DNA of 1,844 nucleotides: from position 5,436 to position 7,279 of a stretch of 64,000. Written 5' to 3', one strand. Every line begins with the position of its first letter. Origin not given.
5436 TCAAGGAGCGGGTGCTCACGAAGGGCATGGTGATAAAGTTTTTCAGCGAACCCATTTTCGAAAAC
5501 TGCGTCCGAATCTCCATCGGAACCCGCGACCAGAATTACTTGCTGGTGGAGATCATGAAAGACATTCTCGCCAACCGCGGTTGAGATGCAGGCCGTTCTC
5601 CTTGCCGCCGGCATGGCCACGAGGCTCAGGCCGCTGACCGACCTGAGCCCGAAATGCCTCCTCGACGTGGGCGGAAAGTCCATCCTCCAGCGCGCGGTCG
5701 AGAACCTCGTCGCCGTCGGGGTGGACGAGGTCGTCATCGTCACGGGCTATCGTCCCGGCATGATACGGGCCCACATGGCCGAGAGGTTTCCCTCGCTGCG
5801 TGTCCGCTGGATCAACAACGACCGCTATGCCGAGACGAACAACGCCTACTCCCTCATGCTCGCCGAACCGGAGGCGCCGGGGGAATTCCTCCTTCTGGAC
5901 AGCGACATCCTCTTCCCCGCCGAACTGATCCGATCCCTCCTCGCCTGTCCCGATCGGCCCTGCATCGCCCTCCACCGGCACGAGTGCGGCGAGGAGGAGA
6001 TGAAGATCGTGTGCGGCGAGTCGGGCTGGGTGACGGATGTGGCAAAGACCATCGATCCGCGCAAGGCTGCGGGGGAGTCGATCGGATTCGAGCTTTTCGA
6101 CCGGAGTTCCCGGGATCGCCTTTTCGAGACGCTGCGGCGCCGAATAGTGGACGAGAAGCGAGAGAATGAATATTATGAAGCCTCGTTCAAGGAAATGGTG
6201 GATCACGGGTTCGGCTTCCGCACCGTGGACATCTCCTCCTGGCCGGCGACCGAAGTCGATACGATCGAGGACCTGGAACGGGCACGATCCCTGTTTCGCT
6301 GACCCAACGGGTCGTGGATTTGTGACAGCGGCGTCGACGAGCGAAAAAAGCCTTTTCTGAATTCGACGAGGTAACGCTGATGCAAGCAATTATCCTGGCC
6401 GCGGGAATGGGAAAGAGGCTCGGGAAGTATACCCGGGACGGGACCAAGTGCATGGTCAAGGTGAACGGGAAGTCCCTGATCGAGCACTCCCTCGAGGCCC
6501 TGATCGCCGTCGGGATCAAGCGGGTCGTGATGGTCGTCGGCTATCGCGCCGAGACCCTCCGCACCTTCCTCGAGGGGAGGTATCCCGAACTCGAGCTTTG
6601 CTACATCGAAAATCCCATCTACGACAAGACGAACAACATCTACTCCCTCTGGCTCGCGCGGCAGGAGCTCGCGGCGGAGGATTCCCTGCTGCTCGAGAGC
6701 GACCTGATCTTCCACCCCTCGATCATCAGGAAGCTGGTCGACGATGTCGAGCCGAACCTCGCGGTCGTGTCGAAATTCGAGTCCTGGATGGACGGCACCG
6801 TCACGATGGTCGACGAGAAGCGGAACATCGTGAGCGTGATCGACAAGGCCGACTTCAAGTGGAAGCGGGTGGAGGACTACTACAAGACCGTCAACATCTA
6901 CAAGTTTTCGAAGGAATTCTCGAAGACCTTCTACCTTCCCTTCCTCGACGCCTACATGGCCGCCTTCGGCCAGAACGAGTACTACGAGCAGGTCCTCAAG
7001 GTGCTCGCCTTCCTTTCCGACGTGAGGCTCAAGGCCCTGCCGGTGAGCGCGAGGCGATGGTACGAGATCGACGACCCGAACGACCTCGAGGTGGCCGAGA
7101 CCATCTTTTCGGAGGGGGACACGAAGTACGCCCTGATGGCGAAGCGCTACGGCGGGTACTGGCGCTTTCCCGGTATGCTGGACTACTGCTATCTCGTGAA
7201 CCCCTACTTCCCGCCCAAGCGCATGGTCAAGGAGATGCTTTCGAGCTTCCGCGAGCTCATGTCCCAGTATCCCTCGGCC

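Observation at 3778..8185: Self-contained head-group module: LicD plus two LicC-type cytidylyltransferases plus two HisC/CobD-type PLP enzymes, without LicA/LicB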

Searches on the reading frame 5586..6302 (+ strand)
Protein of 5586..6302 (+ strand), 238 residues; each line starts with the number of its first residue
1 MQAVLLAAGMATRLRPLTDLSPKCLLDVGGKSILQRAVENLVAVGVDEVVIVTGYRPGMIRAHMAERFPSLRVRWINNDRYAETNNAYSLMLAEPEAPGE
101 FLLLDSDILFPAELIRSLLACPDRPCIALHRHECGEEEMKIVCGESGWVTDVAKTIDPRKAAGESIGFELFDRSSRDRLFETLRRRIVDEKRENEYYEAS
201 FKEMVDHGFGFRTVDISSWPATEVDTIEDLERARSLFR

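Call 4: search_protein_families(library=pfam, proteins=[window:5586-6302:+], max_evalue=0.01)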
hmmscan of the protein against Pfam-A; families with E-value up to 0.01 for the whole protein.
window:5586-6302:+ (238 aa): 4 families
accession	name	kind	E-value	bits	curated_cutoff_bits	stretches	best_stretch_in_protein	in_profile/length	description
PF12804.13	NTP_transf_3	-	1.3e-15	58.3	27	1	3-133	1-124/160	MobA-like NTP transferase domain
PF00483.29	NTP_transferase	-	1.2e-11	45.1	21.2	1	3-111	2-114/245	Nucleotidyl transferase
PF20202.4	DUF6564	-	0.0044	17.2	25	1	31-93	15-77/230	Domain of unknown function (DUF6564)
PF01128.25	IspD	-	0.0059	16.8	27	1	1-53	1-51/221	2-C-methyl-D-erythritol 4-phosphate cytidylyltransferase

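Call 5: search_protein_families(library=ncbifam, proteins=[window:5586-6302:+], max_evalue=0.01)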
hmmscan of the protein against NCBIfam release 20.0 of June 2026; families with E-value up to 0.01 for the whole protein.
window:5586-6302:+ (238 aa): 35 families (the best 25 are shown)
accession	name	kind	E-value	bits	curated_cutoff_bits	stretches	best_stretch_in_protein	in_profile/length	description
NF041313.1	UDPGP_AglF_Halo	equivalog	5.2e-24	85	400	1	1-233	1-230/234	UTP--glucose-1-phosphate uridylyltransferase AglF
TIGR03992.1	Arch_glmU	subfamily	1.1e-22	80.6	292.1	1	1-155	1-152/393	bifunctional sugar-1-phosphate nucleotidylyltransferase/acetyltransferase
NF041135.1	IPPtranDIPPsyn_Thcocales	equivalog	1.3e-19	70.5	580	1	1-236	1-216/419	bifunctional L-myo-inositol-1-phosphate cytidylyltransferase/CDP-L-myo-inositol myo-inositolphosphotransferase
NF045761.1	NAMPUrTaseMurU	equivalog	6.4e-15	55.6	250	1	1-113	1-113/226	N-acetylmuramate alpha-1-phosphate uridylyltransferase MurU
NF045697.1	MurNAcPUrMurU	equivalog_domain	2.1e-12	46.9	370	1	5-73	2-70/229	N-acetylmuramate alpha-1-phosphate uridylyltransferase MurU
TIGR01208.1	rmlA_long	equivalog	1.3e-11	44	320.25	1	3-77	2-78/353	glucose-1-phosphate thymidylyltransferase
NF045665.1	NTPtran_DVU1551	equivalog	8.5e-11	41.5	315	1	1-83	1-74/359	DVU_1551 family NTP transferase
NF049965.1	GlMnHpPGnyltfHddC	equivalog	4e-10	39.7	300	1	1-131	1-128/221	D-glycero-D-manno-heptose 1-phosphate guanosyltransferase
NF052502.1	man1P_GTase_Rv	exception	5.6e-10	38.6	440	1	1-91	1-92/352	mannose-1-phosphate guanylyltransferase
TIGR02623.1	G1P_cyt_trans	equivalog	9.5e-10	38.4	300.25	1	1-66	1-66/255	glucose-1-phosphate cytidylyltransferase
TIGR01099.1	galU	equivalog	1.3e-09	38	326.8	1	2-64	3-65/261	UTP--glucose-1-phosphate uridylyltransferase GalU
NF041173.1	Sug_nt_acttase_Thmprot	equivalog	2.5e-09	36.6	600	1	1-123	1-121/405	bifunctional sugar-1-phosphate nucleotidylyltransferase/acetyltransferase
TIGR01173.1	glmU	equivalog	3.1e-09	36.2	366.85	1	1-130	1-125/452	bifunctional UDP-N-acetylglucosamine diphosphorylase/glucosamine-1-phosphate N-acetyltransferase GlmU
TIGR03310.1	matur_MocA_YgfJ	equivalog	1.3e-08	35.1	186.45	1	3-107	2-99/188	molybdenum cofactor cytidylyltransferase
NF010932.0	PRK14352.1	equivalog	2.4e-07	29.8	611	1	3-119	9-123/488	bifunctional UDP-N-acetylglucosamine diphosphorylase/glucosamine-1-phosphate N-acetyltransferase GlmU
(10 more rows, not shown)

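Call 8: search_solved_structures(query=window:5586-6302:+, max_evalue=0.001)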
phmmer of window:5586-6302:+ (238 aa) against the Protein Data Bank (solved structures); distinct sequences matched with E-value up to 0.001: 29.
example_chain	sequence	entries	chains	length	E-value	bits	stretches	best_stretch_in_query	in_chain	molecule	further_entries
1jyk_A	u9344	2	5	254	1.9e-19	73.5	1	2-233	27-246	CTP:phosphocholine Cytidylyltransferase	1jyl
6pd1_A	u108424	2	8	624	5.1e-17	65.5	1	2-188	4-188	Nucleotidyl transferase/aminotransferase, class V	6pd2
8yre_D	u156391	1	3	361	4.2e-10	42.9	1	1-110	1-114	Mannose-1-phosphate guanylyltransferase 1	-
7x8j_A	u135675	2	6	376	4.5e-10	42.8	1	1-110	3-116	Mannose-1-phosphate guanylyltransferase 1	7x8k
7whr_B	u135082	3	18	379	7.5e-10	42.1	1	1-108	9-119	Nucleotidyl transferase family protein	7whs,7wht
7d72_K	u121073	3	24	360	8.5e-10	41.9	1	1-110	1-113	Mannose-1-phosphate guanyltransferase beta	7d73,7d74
4y7t_A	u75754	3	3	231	1.1e-07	34.9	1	1-110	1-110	Nucleotidyl transferase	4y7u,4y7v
5vct_A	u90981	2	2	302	4e-07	33.2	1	3-66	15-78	UTP--glucose-1-phosphate uridylyltransferase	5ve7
5j49_A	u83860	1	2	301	8.4e-07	32.1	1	2-67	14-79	UTP--glucose-1-phosphate uridylyltransferase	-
9o90_A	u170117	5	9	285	9.8e-07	31.9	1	2-64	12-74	UTP--glucose-1-phosphate uridylyltransferase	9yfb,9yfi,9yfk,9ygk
6plj_A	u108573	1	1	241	2e-06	30.9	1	2-163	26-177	nucleotidyl transferase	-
5i1f_A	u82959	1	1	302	2e-06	30.9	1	2-66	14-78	UTP--glucose-1-phosphate uridylyltransferase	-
2xme_A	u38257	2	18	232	3.7e-06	30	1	1-118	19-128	CTP-INOSITOL-1-PHOSPHATE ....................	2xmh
1tzf_A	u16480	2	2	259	4.5e-06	29.7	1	2-68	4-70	Glucose-1-phosphate cytidylyltransferase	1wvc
4jd0_A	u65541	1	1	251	6.5e-06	29.2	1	2-120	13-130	Nucleotidyl transferase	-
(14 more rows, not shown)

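Call 43: search_solved_structures(query=window:5586-6302:+, max_evalue=1e-12, show_alignments=2)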
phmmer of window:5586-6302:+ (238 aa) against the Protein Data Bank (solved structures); distinct sequences matched with E-value up to 1e-12: 2.
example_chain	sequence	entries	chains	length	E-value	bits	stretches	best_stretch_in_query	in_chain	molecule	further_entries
1jyk_A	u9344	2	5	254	1.9e-19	73.5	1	2-233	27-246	CTP:phosphocholine Cytidylyltransferase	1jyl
6pd1_A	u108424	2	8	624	5.1e-17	65.5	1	2-188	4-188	Nucleotidyl transferase/aminotransferase, class V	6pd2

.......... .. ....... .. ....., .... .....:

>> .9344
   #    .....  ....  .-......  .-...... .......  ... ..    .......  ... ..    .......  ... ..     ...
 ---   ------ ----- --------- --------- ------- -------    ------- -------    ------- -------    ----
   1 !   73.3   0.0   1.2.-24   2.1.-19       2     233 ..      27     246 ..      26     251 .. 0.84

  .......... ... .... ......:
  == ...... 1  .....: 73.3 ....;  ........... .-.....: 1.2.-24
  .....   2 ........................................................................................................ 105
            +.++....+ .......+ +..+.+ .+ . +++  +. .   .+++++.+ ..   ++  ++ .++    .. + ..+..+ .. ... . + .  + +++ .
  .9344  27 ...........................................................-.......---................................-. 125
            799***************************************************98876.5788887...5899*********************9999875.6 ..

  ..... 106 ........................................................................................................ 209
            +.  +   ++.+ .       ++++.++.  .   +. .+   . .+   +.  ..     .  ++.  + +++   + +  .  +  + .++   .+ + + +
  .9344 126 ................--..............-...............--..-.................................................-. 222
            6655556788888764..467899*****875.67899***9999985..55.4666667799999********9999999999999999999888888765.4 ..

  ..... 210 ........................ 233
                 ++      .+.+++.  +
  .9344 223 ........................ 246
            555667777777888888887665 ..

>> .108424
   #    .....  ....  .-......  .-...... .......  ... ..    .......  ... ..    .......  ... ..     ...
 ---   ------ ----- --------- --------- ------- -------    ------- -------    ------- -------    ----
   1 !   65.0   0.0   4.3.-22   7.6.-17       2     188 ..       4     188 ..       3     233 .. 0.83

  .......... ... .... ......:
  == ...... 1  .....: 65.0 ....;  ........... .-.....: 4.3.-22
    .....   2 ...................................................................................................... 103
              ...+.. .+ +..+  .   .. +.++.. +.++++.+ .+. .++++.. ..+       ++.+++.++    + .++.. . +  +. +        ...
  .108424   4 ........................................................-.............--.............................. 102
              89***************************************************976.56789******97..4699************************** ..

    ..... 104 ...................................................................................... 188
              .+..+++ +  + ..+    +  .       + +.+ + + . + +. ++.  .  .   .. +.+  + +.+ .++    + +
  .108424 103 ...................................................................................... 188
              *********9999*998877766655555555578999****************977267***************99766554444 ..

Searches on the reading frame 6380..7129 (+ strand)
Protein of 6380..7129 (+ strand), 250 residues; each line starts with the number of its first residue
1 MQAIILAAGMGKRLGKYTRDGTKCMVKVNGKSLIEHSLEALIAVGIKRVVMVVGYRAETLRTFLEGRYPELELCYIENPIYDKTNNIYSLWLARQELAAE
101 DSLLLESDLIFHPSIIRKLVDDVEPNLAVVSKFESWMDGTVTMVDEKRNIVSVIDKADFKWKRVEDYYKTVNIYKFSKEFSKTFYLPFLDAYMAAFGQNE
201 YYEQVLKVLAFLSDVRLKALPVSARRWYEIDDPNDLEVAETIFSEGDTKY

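Call 44: search_solved_structures(query=window:6380-7129:+, max_evalue=1e-8, show_alignments=2)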
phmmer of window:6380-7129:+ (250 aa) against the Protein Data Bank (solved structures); distinct sequences matched with E-value up to 1e-8: 3.
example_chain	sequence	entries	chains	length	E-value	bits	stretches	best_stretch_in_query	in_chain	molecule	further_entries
6pd1_A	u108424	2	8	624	5e-14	55.7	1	2-239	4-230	Nucleotidyl transferase/aminotransferase, class V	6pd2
1jyk_A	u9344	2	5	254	7.1e-14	55.3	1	2-111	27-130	CTP:phosphocholine Cytidylyltransferase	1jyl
4jd0_A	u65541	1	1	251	6.2e-09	39.1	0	2-184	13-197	Nucleotidyl transferase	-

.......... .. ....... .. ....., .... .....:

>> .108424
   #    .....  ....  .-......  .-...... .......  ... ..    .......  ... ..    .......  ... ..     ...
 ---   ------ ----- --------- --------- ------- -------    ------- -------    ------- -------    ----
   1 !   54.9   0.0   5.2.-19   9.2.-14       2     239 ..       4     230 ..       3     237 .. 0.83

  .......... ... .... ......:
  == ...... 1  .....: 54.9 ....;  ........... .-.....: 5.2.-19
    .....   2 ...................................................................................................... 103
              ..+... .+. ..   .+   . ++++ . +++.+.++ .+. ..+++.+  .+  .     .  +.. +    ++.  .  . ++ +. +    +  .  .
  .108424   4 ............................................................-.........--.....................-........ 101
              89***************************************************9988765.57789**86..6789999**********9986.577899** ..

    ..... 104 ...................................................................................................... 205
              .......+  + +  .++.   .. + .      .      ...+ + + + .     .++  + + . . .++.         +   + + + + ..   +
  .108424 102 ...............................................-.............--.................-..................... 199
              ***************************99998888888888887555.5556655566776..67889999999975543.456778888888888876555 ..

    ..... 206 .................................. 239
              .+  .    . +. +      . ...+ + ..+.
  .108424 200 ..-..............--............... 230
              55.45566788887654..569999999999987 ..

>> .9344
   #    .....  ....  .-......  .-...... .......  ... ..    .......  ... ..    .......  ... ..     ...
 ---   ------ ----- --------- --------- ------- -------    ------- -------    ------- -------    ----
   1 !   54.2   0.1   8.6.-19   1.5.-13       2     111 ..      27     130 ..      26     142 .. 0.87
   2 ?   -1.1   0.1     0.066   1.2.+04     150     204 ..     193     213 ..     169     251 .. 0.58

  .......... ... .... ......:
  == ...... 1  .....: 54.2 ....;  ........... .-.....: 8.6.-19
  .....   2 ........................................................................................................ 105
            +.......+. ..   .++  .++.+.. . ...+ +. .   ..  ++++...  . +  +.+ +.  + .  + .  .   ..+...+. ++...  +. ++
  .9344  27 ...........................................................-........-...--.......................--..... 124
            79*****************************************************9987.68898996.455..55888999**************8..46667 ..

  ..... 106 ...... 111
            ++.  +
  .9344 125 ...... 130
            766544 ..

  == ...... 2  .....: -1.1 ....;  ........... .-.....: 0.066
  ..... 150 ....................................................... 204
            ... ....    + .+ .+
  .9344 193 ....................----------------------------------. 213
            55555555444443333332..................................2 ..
